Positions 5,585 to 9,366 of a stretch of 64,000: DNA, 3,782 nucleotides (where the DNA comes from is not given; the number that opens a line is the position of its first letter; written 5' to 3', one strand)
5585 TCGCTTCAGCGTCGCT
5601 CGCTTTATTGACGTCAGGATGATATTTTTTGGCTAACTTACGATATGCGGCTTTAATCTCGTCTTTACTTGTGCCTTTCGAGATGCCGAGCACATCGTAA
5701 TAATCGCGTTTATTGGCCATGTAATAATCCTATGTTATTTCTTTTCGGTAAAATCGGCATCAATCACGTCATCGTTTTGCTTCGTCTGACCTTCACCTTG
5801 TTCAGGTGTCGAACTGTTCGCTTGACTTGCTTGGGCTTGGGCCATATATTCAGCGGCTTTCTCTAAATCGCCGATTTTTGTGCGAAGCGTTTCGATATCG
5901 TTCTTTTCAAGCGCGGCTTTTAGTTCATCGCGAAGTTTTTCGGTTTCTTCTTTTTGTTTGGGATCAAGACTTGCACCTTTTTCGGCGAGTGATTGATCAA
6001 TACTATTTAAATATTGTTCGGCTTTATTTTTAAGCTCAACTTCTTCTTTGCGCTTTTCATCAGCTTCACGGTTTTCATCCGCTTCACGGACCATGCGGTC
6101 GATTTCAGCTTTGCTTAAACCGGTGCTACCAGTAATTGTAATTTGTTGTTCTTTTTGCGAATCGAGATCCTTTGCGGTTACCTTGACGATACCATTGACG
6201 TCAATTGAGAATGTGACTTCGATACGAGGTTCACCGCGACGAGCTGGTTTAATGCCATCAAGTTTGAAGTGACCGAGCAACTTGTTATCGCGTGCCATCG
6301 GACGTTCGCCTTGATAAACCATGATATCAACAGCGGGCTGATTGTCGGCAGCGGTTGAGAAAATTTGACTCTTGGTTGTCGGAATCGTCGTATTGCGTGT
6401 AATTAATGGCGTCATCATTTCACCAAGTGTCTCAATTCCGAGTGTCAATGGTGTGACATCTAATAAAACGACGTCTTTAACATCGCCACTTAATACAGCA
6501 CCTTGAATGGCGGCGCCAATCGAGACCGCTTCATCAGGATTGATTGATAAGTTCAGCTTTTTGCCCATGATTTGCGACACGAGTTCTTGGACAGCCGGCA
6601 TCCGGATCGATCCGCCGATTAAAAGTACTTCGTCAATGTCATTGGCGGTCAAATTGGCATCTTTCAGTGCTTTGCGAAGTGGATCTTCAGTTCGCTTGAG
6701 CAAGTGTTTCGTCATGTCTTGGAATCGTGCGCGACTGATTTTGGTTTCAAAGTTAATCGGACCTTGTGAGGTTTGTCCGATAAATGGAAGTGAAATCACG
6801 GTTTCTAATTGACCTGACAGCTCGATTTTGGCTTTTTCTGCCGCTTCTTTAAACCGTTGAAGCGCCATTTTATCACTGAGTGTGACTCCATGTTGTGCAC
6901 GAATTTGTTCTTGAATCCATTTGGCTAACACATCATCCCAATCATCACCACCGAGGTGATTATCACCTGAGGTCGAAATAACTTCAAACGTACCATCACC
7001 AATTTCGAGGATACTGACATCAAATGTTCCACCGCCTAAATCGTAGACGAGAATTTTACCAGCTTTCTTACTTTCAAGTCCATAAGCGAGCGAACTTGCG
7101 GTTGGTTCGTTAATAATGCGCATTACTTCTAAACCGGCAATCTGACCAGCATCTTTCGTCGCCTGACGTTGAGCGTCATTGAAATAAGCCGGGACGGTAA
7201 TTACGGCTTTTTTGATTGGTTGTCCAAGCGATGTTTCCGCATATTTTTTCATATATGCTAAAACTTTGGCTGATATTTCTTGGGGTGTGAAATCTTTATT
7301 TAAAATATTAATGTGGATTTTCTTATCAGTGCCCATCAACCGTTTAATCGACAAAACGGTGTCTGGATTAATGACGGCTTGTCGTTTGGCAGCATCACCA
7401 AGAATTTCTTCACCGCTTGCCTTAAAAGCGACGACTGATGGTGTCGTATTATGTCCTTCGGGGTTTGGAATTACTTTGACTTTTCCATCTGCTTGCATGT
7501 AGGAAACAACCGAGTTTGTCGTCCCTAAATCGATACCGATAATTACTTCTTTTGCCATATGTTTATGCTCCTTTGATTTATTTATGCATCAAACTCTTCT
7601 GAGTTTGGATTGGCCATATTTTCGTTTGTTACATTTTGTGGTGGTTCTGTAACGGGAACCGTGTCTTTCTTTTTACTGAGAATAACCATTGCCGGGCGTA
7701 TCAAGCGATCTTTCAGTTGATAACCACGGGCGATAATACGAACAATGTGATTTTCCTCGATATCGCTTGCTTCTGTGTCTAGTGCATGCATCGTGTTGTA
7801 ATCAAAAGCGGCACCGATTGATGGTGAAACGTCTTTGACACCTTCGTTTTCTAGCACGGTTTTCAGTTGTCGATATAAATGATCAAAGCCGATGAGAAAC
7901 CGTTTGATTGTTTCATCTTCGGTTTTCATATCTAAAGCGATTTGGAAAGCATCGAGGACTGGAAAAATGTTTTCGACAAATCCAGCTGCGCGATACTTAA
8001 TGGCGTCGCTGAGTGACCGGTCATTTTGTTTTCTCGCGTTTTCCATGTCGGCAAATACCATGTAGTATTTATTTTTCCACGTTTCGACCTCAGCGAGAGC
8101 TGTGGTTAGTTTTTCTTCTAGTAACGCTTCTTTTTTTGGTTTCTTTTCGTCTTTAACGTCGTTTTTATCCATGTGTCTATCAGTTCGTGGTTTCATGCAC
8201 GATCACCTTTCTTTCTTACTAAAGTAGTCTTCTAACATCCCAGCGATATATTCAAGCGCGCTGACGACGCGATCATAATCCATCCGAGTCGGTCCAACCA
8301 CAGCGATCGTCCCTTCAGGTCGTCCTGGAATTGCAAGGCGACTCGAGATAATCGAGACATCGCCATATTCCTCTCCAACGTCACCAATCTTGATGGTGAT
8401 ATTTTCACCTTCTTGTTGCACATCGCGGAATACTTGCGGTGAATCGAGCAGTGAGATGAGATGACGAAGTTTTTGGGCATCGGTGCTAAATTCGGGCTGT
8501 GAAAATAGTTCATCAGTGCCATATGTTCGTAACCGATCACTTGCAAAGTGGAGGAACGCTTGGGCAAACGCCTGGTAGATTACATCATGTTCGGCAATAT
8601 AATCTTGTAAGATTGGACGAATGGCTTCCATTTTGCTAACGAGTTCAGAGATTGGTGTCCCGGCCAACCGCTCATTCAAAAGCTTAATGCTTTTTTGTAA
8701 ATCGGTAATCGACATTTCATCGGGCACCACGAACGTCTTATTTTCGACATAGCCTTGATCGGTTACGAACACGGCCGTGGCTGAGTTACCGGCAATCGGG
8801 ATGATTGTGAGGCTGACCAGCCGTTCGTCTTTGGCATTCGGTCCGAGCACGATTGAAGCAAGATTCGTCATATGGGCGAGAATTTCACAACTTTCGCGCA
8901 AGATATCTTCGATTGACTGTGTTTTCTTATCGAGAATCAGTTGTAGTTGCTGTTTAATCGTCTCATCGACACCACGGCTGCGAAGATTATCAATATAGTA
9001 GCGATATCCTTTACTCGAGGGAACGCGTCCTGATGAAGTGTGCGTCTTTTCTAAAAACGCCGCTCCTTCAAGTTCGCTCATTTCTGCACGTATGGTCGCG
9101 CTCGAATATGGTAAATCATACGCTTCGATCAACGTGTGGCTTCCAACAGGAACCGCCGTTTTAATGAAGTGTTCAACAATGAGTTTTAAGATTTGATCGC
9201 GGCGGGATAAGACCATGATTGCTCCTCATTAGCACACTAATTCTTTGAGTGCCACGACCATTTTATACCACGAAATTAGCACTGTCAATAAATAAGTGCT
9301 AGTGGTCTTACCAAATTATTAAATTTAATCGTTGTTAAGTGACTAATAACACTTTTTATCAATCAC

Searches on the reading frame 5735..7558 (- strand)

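Call 79: search_protein_families(library=pfam, proteins=[window:5735-7558:-], max_evalue=0.000001)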
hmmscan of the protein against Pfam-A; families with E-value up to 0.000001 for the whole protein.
window:5735-7558:- (607 aa): 2 families
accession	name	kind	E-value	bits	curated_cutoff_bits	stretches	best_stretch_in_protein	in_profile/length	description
PF00012.26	HSP70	-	2.8e-223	742.9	20.6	1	6-574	1-595/599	Hsp70 protein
PF06723.19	MreB_Mbl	-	5.7e-20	71.9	27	1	7-351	4-317/327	MreB/Mbl protein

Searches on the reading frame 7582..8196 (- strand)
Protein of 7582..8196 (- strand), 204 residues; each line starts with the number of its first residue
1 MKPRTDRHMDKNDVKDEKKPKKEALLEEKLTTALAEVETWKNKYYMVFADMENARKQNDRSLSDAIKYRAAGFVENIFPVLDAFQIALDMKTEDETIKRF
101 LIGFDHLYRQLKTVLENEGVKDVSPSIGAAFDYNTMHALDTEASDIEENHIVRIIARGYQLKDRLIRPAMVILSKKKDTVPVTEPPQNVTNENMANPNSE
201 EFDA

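Call 79: search_protein_families(library=pfam, proteins=[window:7582-8196:-], max_evalue=0.000001)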
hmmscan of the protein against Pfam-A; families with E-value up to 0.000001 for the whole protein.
window:7582-8196:- (204 aa): 1 family
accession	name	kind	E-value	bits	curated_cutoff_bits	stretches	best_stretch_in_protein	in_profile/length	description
PF01025.24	GrpE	-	6.3e-40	137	25.8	1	15-175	5-165/165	GrpE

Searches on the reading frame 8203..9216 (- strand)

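Call 79: search_protein_families(library=pfam, proteins=[window:8203-9216:-], max_evalue=0.000001)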
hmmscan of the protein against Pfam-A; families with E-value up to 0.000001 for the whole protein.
window:8203-9216:- (337 aa): 1 family
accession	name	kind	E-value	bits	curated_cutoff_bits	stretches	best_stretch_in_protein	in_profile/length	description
PF01628.27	HrcA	-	6.4e-48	164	22.2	1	103-318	1-215/215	HrcA protein C terminal domain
